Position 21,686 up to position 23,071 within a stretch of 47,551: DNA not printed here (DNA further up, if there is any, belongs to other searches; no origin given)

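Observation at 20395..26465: Five-gene operon coupling a flavin monooxygenase, a stand-alone MprF-C-like (DUF2156) transferase and a methyltransferase to an MMPL exporter and an SRPBCC ligand-binding protein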

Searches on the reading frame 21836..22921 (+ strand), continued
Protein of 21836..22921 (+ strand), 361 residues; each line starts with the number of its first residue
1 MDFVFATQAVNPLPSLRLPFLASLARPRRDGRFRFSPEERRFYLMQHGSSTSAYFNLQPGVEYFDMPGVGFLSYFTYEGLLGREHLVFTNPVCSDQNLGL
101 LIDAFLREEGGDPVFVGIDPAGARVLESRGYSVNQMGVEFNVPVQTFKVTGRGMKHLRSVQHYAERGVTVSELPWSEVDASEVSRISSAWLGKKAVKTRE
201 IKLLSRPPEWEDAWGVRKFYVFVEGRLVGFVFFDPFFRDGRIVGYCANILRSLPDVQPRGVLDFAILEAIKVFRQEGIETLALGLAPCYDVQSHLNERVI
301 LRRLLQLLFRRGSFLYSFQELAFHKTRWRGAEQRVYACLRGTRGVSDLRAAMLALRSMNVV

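Call 51: find_encoding_contigs(protein=P0023, flank=10000, max_places=1)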
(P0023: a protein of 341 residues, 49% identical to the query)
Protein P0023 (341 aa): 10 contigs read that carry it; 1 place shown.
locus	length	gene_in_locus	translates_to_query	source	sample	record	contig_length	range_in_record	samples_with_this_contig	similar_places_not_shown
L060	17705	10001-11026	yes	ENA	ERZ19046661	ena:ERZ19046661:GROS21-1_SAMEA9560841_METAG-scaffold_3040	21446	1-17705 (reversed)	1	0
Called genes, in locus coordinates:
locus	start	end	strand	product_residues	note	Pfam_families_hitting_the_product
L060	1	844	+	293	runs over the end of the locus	-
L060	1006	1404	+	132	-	-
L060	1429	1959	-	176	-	-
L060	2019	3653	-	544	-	PF11398:DUF2813, PF13175:AAA_15 (weak), PF13304:AAA_21 (weak), PF20469:OLD-like_TOPRIM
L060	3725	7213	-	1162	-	PF00501:AMP-binding, PF00550:PP-binding, PF01370:Epimerase, PF07993:NAD_binding_4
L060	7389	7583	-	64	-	-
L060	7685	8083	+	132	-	PF04134:DCC1-like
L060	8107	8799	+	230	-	PF09844:DUF2071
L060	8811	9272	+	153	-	-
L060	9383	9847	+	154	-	-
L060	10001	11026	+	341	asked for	PF09924:LPG_synthase_C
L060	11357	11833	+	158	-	PF00111:Fer2 (weak), PF01799:Fer2_2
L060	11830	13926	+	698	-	PF20256:MoCoBD_2, PF02738:MoCoBD_1, PF20256:MoCoBD_2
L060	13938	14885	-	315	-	PF00096:zf-C2H2 (faint), PF13894:zf-C2H2_4 (faint), PF24761:C2H2_ASCIZ_4th (faint)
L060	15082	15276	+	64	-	-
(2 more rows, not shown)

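Call 62: search_protein_representatives(protein=window:21836-22921:+)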
Query: 361 residues. Proteins with E-value up to 0.001 (for the whole library): 1640; up to 1e-10: 583; up to 1e-30: 179. The best 150 are listed.
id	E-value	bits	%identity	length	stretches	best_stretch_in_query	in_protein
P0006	1.2e-108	379.5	52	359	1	32-360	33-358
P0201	1.0e-107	376.5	55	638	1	29-353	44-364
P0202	2.8e-87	309.3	46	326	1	38-357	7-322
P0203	1.5e-86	306.9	43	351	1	44-352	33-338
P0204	4.7e-84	298.7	42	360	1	15-360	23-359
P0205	6.3e-83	294.9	42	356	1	43-361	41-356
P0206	6.2e-82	291.7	43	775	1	44-343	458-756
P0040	3.4e-81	289.2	43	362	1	33-352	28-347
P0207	4.3e-79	282.3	45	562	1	36-358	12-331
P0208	9.6e-79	281.2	39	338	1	43-353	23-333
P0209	7.7e-78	278.2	42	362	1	35-360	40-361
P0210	3.0e-75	269.7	39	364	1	22-356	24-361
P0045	4.9e-75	269.0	42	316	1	44-361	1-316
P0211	1.6e-73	264.0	43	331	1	43-339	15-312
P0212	2.3e-70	253.6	39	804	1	43-342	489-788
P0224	5.3e-50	186.6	37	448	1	9-353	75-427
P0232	7.3e-48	179.6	35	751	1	38-330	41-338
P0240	6.0e-46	173.3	38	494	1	45-340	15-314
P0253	7.6e-43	163.1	35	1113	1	43-352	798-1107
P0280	8.3e-39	149.8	34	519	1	43-330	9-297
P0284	2.9e-38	148.0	33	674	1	37-340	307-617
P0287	5.2e-38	147.2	37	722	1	23-328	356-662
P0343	3.9e-33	131.1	29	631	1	42-355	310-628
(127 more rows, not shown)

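Call 64: search_protein_families(library=pfam, proteins=[P0201, P0207, P0232, P0253, P0284, P0287, P0343, P0280, P0240, P0224], max_evalue=0.00001)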
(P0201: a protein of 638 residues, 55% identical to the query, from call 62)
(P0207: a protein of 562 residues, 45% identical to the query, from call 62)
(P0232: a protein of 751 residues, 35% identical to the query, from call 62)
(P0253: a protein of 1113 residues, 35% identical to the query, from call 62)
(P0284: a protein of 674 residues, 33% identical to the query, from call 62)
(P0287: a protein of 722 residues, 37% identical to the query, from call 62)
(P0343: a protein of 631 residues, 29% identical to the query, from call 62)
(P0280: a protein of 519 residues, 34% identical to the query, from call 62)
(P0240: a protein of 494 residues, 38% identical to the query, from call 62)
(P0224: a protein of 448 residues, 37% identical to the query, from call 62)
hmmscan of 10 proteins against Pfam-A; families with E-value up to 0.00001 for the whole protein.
P0201 (638 aa): 7 families
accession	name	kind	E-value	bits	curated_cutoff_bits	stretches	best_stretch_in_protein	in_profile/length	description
PF09924.15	LPG_synthase_C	-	2.8e-43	148.5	27.5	1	68-352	14-297/298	Phosphatidylglycerol lysyltransferase, C-terminal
PF13649.12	Methyltransf_25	-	1.4e-14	54.9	27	1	451-546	1-97/97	Methyltransferase domain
PF08242.18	Methyltransf_12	-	9.3e-13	49.2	30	1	454-548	3-98/98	Methyltransferase domain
PF08241.18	Methyltransf_11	-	7e-12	46.3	21.2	1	454-550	3-95/95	Methyltransferase domain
PF13489.12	Methyltransf_23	-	7.9e-11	42.4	27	1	441-569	16-133/164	Methyltransferase domain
PF13847.12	Methyltransf_31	-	5.4e-08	33.1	27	1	446-554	2-113/145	Methyltransferase domain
PF01209.24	Ubie_methyltran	-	9.7e-07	28.8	20.1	1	411-566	9-167/233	ubiE/COQ5 methyltransferase family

P0207 (562 aa): 5 families
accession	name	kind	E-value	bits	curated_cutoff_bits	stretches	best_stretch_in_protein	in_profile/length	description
PF09924.15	LPG_synthase_C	-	3e-46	158.3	27.5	1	17-314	1-297/298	Phosphatidylglycerol lysyltransferase, C-terminal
PF13649.12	Methyltransf_25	-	1.9e-12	48.1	27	1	386-481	1-97/97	Methyltransferase domain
PF08242.18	Methyltransf_12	-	3.3e-11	44.2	30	1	389-483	3-98/98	Methyltransferase domain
PF08241.18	Methyltransf_11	-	2.1e-09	38.3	21.2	1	388-484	2-94/95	Methyltransferase domain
PF13489.12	Methyltransf_23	-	1.9e-08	34.7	27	1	380-537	20-161/164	Methyltransferase domain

P0232 (751 aa): 4 families
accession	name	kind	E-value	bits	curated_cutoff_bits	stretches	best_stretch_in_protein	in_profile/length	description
PF09924.15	LPG_synthase_C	-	3e-38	132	27.5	1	86-339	38-290/298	Phosphatidylglycerol lysyltransferase, C-terminal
PF00561.26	Abhydrolase_1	-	2e-28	100.2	25.8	1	469-709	2-245/245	alpha/beta hydrolase fold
PF12697.13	Abhydrolase_6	-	4e-17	64.1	26.3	1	470-715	1-217/217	Alpha/beta hydrolase family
PF12146.15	Hydrolase_4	-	2.5e-13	50.3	27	1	470-705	7-235/239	Serine aminopeptidase, S33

P0253 (1113 aa): 3 families
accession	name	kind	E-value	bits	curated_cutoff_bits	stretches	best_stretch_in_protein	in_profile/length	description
PF09924.15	LPG_synthase_C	-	1.9e-36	126.1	27.5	1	839-1093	43-297/298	Phosphatidylglycerol lysyltransferase, C-terminal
PF00732.25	GMC_oxred_N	-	2.6e-16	60.5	23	1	113-310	15-200/218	GMC oxidoreductase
PF05199.19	GMC_oxred_C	-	1.1e-09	39.4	24.6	1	481-542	85-139/139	GMC oxidoreductase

P0284 (674 aa): 8 families
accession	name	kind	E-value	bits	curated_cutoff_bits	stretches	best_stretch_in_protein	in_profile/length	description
PF12146.15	Hydrolase_4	-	7.5e-27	94.6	27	1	29-267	5-237/239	Serine aminopeptidase, S33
PF09924.15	LPG_synthase_C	-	3.2e-24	86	27.5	1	322-615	11-297/298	Phosphatidylglycerol lysyltransferase, C-terminal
PF00561.26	Abhydrolase_1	-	2.4e-15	57.3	25.8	1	29-137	1-103/245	alpha/beta hydrolase fold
PF12697.13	Abhydrolase_6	-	4e-15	57.5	26.3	1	32-275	2-216/217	Alpha/beta hydrolase family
PF00326.27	Peptidase_S9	-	1.7e-13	51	22.6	1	49-122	8-85/213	Prolyl oligopeptidase family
PF02129.25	Peptidase_S15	-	1.8e-11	44.7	23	1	12-134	2-129/262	X-Pro dipeptidyl-peptidase (S15 family)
PF06500.17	FrsA-like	-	5.8e-07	29.1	22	1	12-137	178-302/414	Esterase FrsA-like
PF01738.24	DLH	-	9e-07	29.1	21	0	22-129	8-125/217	Dienelactone hydrolase family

P0287 (722 aa): 7 families
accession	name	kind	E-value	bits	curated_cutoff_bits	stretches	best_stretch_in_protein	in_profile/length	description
PF09924.15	LPG_synthase_C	-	7.3e-47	160.3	27.5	1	375-670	3-295/298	Phosphatidylglycerol lysyltransferase, C-terminal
PF07993.18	NAD_binding_4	-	8.2e-33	114.1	20.1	1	7-197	2-232/258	Male sterility protein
PF01370.27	Epimerase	-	1.4e-19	70.9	20.9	1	4-244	1-224/240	NAD dependent epimerase/dehydratase family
PF16363.11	GDP_Man_Dehyd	-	5.7e-11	42.9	27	1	5-158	1-164/332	GDP-mannose 4,6 dehydratase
PF01073.25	3Beta_HSD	-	1.9e-10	40.7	22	1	6-161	2-160/280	3-beta hydroxysteroid dehydrogenase/isomerase family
PF13460.12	NAD_binding_10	-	7.2e-10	39.5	27.2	1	8-180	1-153/184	NAD(P)H-binding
PF04321.23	RmlD_sub_bind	-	2.7e-07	30.4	27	1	3-178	2-156/287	RmlD substrate binding domain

P0343 (631 aa): 7 families
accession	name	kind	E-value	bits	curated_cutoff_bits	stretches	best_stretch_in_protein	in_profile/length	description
PF09924.15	LPG_synthase_C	-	3.6e-40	138.3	27.5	1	354-609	42-295/298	Phosphatidylglycerol lysyltransferase, C-terminal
PF12146.15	Hydrolase_4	-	2.8e-23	82.9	27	1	44-281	6-237/239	Serine aminopeptidase, S33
PF00561.26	Abhydrolase_1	-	1.5e-13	51.4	25.8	1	43-281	1-243/245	alpha/beta hydrolase fold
PF12697.13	Abhydrolase_6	-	3.1e-13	51.3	26.3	1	62-285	20-212/217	Alpha/beta hydrolase family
PF00326.27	Peptidase_S9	-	5.7e-09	36.2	22.6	0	63-140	8-89/213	Prolyl oligopeptidase family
PF02129.25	Peptidase_S15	-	4.8e-08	33.4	23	1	27-263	3-248/262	X-Pro dipeptidyl-peptidase (S15 family)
PF05448.18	AXE1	-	1e-07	31.5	21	0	234-290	261-317/321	Acetyl xylan esterase (AXE1)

P0280 (519 aa): 1 family
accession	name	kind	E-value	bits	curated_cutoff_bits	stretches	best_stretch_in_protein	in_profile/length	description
PF09924.15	LPG_synthase_C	-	2.3e-48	165.2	27.5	1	10-296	4-288/298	Phosphatidylglycerol lysyltransferase, C-terminal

P0240 (494 aa): 1 family
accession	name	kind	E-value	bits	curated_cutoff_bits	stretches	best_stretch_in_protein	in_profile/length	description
PF09924.15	LPG_synthase_C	-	3.7e-40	138.3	27.5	1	15-312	5-297/298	Phosphatidylglycerol lysyltransferase, C-terminal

P0224 (448 aa): 1 family
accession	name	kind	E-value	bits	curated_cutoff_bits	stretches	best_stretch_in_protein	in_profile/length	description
PF09924.15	LPG_synthase_C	-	1.7e-30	106.6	27.5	1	107-412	2-297/298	Phosphatidylglycerol lysyltransferase, C-terminal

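Call 77: search_protein_families(library=ncbifam, proteins=[L055:7443-8549:+, L051:2569-3645:+, L010:4182-5645:+, L010:6662-7510:+, L010:7683-8453:+], max_evalue=0.00001)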
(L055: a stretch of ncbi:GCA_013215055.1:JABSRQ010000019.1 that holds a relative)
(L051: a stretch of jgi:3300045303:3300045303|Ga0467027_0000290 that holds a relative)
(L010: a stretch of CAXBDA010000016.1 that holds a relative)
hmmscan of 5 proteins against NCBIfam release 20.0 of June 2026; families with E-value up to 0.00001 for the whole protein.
L055:7443-8549:+ (368 aa): 9 families
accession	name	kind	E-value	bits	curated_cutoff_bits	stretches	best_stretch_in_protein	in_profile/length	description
NF005539.0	PRK07201.1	equivalog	1e-42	146.8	549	1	2-358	2-349/657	SDR family oxidoreductase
TIGR01746.1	Thioester-redct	subfamily_domain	2.5e-41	142.2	213.35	1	3-322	2-321/371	thioester reductase domain-containing protein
NF038078.1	NRPS_MxcG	equivalog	9.8e-28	96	2300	1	4-278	1086-1354/1442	myxochelin non-ribosomal peptide synthetase MxcG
TIGR03443.1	alpha_am_amid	equivalog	3.9e-20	70.9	1030.1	1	3-281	975-1266/1390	L-aminoadipate-semialdehyde dehydrogenase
TIGR03466.1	HpnA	hypoth_equivalog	1.1e-14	54.1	367.65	1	2-236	2-207/327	hopanoid-associated sugar epimerase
NF041592.1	carboxyl_red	equivalog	1.2e-12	46.3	1300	1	4-197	768-977/1160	carboxylic acid reductase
NF047350.1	aureusi_NRPS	equivalog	9.3e-09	32.7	2500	1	3-180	2030-2202/2373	aureusimine non-ribosomal peptide synthetase AusA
TIGR04180.1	EDH_00030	hypoth_equivalog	2.8e-08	33.2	475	1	4-277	2-254/297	NAD-dependent 4,6-dehydratase LegB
NF052578.1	StrlDmthSdmBMthl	equivalog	5.5e-07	29.6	600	0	87-245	65-216/328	sterol demethylase protein SdmB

L051:2569-3645:+ (358 aa): 14 families
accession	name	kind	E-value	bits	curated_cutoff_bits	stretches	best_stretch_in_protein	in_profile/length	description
NF005539.0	PRK07201.1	equivalog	3.4e-37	128.5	549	1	4-279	2-273/657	SDR family oxidoreductase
TIGR01746.1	Thioester-redct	subfamily_domain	2e-25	89.8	213.35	1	5-262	2-270/371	thioester reductase domain-containing protein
NF038078.1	NRPS_MxcG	equivalog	4.1e-14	50.9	2300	1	3-184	1083-1281/1442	myxochelin non-ribosomal peptide synthetase MxcG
TIGR03466.1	HpnA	hypoth_equivalog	5.4e-14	51.8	367.65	1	4-181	2-174/327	hopanoid-associated sugar epimerase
TIGR04180.1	EDH_00030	hypoth_equivalog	1.5e-12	47.2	475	1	5-166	1-161/297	NAD-dependent 4,6-dehydratase LegB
NF052578.1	StrlDmthSdmBMthl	equivalog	1.1e-10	41.8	600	1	6-180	4-172/328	sterol demethylase protein SdmB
TIGR01181.1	dTDP_gluc_dehyt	equivalog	2.9e-09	36.5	365.1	1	4-165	1-166/321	dTDP-glucose 4,6-dehydratase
TIGR01179.1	galE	equivalog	4.2e-09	35.7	262.3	1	4-184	1-183/332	UDP-glucose 4-epimerase GalE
TIGR01214.1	rmlD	equivalog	4.9e-09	35.7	224.05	1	4-272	1-226/285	dTDP-4-dehydrorhamnose reductase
NF042422.1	oxyalk_red_OleD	equivalog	5.2e-09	35.9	580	1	4-172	2-161/329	2-alkyl-3-oxoalkanoate reductase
NF043036.1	ErythonDh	equivalog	2.4e-08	33.6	325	1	4-178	2-180/321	D-erythronate dehydrogenase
NF047350.1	aureusi_NRPS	equivalog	8.9e-08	29.4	2500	1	4-129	2029-2159/2373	aureusimine non-ribosomal peptide synthetase AusA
TIGR03443.1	alpha_am_amid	equivalog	1.3e-07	29.4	1030.1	1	3-126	973-1111/1390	L-aminoadipate-semialdehyde dehydrogenase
TIGR03589.1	PseB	equivalog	5.4e-06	25.6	407.75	1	2-110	4-110/324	UDP-N-acetylglucosamine 4,6-dehydratase (inverting)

L010:4182-5645:+ (487 aa): 8 families
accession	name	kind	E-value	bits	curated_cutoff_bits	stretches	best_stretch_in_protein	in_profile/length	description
NF045818.1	Neo-PentlctneDsynPtlE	equivalog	2.9e-56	190.8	1100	2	4-226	48-283/587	neopentalenolactone/pentalenolactone D synthase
NF040505.1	ArsO_flavin_mono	equivalog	2.1e-28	99.8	425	1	6-205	2-196/346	ArsO family NAD(P)H-dependent flavin-containing monooxygenase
NF058570.1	trimeth_mono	equivalog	1.8e-14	53.7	675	1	77-184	97-209/443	trimethylamine monooxygenase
TIGR04046.1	MSMEG_0569_nitr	hypoth_equivalog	1.4e-10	40.7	498.35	1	5-186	1-178/400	MSMEG_0569 family flavin-dependent oxidoreductase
TIGR04018.1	Bthiol_YpdA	hypoth_equivalog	2.2e-08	33.3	339.9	1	7-224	2-202/316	YpdA family putative bacillithiol disulfide reductase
TIGR01813.1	flavo_cyto_c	subfamily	3.1e-06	26.2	285.45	1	6-43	1-38/444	flavocytochrome c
TIGR01292.1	TRX_reduct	equivalog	4.8e-06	25.6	343.45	0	5-201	1-173/300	thioredoxin-disulfide reductase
NF004943.0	PRK06292.2-1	equivalog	9.5e-06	24.6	432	0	4-205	3-207/456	dihydrolipoyl dehydrogenase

L010:6662-7510:+ (282 aa): 212 families (the best 25 are shown)
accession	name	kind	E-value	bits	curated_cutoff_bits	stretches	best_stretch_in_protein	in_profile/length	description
NF004196.0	PRK05650.1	equivalog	4.7e-58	196.4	297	1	10-268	5-254/272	SDR family oxidoreductase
NF004514.1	PRK05855.1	equivalog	8.2e-58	196.3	455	1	3-264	309-568/578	SDR family oxidoreductase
NF004825.0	PRK06181.1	equivalog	2.9e-57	194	215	1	2-275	1-264/268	SDR family oxidoreductase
NF005495.0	PRK07109.1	subfamily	7.9e-57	193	264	1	2-266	3-255/334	SDR family oxidoreductase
NF005881.0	PRK07832.1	equivalog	2.2e-56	191.1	296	1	2-280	4-279/287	SDR family oxidoreductase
NF004843.0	PRK06194.1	equivalog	6.3e-56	189.9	308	1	2-201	1-201/295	hypothetical protein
NF006123.0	PRK08267.1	equivalog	4.8e-51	173.5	261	1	11-268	6-250/261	SDR family oxidoreductase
NF005806.0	PRK07666.1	equivalog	1.5e-48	165.2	286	1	1-202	1-200/239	3-ketoacyl-ACP reductase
NF005878.0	PRK07825.1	subfamily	4.2e-47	160.8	287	1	1-280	3-258/278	short chain dehydrogenase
NF004823.0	PRK06179.1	subfamily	5.9e-47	160.4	310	1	6-265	4-257/271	oxidoreductase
NF005372.1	PRK06914.1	subfamily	2.1e-46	158.4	320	1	7-224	2-218/279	SDR family oxidoreductase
NF004526.0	PRK05872.1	subfamily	2.9e-43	148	276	1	2-252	5-246/297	short-chain dehydrogenase/reductase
NF006114.0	PRK08263.1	subfamily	6.3e-41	140.4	290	1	7-252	3-246/280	short chain dehydrogenase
NF052558.1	MBtsdlDhBudC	equivalog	1.3e-40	139.5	270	1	6-205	2-196/250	meso-2,3-butanediol dehydrogenase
TIGR01963.1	PHB_DH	subfamily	4.1e-40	137.6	307.05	1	8-198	2-190/255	3-hydroxybutyrate dehydrogenase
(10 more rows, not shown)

L010:7683-8453:+ (256 aa): 0 families

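Call 80: search_solved_structures(query=A4, max_evalue=10)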
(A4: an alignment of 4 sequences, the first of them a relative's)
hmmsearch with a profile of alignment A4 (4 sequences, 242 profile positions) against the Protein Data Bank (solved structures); distinct sequences matched with E-value up to 10: 1.
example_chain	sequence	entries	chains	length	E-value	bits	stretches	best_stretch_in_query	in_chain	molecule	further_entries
3qsz_A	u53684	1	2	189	0.021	16.9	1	69-223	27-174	STAR-related lipid transfer protein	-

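Call 82: find_related_loci(query=A1, collection=metagenome_contigs, flank=10000)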
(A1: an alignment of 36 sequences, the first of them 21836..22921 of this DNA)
Query A1 (361 aa) in metagenome_contigs; peptide patterns used: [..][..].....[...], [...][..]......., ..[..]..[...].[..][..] (x = any residue, [..] = any of these).
323 stretches matched a pattern; 61 encode a relative of the query (tblastn E <= 1e-3); 61 distinct loci.
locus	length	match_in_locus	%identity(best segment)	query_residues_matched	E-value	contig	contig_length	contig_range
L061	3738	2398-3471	47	6-361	3e-101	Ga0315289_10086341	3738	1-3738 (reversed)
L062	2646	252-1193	43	44-360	3e-102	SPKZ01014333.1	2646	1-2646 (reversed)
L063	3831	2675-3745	46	7-361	3e-99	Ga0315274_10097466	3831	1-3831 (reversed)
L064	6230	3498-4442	44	44-361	1e-96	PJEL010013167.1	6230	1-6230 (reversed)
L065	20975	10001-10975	43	35-361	6e-95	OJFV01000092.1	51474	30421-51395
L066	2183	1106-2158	45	7-361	3e-99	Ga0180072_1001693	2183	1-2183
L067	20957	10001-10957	48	41-361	8e-94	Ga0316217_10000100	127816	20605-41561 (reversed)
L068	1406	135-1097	45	39-361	7e-100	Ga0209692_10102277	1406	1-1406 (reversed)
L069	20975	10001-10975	43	34-360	6e-92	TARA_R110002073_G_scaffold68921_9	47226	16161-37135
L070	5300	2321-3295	42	34-360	3e-91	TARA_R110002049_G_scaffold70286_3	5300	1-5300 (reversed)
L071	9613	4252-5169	43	34-339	4e-90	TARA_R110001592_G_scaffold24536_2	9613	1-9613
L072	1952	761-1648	47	44-338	7e-95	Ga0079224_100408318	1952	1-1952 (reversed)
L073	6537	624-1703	40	1-360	8e-90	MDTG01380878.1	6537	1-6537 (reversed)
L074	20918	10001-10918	42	34-339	3e-87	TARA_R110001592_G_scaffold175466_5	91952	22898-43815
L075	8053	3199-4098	45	44-342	2e-86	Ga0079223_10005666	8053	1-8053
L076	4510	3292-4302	39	16-361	3e-85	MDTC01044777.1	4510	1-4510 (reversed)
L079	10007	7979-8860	44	48-341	6e-83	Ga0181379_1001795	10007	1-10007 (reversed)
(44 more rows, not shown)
